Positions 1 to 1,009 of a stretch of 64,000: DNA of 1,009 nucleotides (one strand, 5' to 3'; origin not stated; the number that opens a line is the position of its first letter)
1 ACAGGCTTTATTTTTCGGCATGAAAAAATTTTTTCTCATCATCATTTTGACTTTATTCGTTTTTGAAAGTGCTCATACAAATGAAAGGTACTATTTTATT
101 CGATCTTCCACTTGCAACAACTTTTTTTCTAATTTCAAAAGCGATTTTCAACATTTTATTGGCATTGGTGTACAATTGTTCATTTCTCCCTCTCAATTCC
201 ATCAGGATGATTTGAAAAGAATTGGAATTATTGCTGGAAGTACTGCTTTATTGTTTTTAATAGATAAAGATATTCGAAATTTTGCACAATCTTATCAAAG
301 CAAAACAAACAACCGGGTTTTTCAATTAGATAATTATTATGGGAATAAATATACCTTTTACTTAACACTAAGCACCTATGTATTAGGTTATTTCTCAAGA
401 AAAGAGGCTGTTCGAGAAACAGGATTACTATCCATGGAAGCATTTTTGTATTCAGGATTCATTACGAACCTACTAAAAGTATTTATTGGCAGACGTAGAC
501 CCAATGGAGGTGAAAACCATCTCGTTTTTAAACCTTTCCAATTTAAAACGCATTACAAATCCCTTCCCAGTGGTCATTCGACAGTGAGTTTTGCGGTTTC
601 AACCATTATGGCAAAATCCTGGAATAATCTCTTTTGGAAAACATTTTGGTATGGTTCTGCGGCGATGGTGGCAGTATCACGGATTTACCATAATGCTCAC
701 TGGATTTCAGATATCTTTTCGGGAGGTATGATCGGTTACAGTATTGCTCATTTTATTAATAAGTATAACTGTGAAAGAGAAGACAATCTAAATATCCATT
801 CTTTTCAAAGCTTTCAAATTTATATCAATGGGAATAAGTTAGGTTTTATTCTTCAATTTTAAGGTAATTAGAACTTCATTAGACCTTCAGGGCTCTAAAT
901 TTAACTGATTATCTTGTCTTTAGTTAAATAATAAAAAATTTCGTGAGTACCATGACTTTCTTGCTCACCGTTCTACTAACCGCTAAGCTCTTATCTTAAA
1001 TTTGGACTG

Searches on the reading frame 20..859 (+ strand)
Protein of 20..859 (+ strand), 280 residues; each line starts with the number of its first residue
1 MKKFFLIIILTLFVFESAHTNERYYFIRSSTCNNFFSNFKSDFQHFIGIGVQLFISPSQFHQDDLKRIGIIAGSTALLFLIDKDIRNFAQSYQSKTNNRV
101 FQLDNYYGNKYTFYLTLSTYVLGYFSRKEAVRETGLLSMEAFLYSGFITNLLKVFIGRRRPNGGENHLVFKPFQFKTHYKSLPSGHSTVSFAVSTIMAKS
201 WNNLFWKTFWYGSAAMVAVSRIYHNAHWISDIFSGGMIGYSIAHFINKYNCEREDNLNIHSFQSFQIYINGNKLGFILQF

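Call 13: search_protein_families(library=ncbifam, proteins=[window:20-859:+], max_evalue=1e-8)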
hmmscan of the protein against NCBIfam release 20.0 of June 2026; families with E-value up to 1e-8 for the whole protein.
window:20-859:+ (280 aa): 1 family
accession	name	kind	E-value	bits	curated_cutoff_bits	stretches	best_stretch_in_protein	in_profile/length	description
NF047884.1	UdeprDiPSep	equivalog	1.8e-09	37.8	250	1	91-248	35-185/188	undecaprenyl-diphosphatase SepP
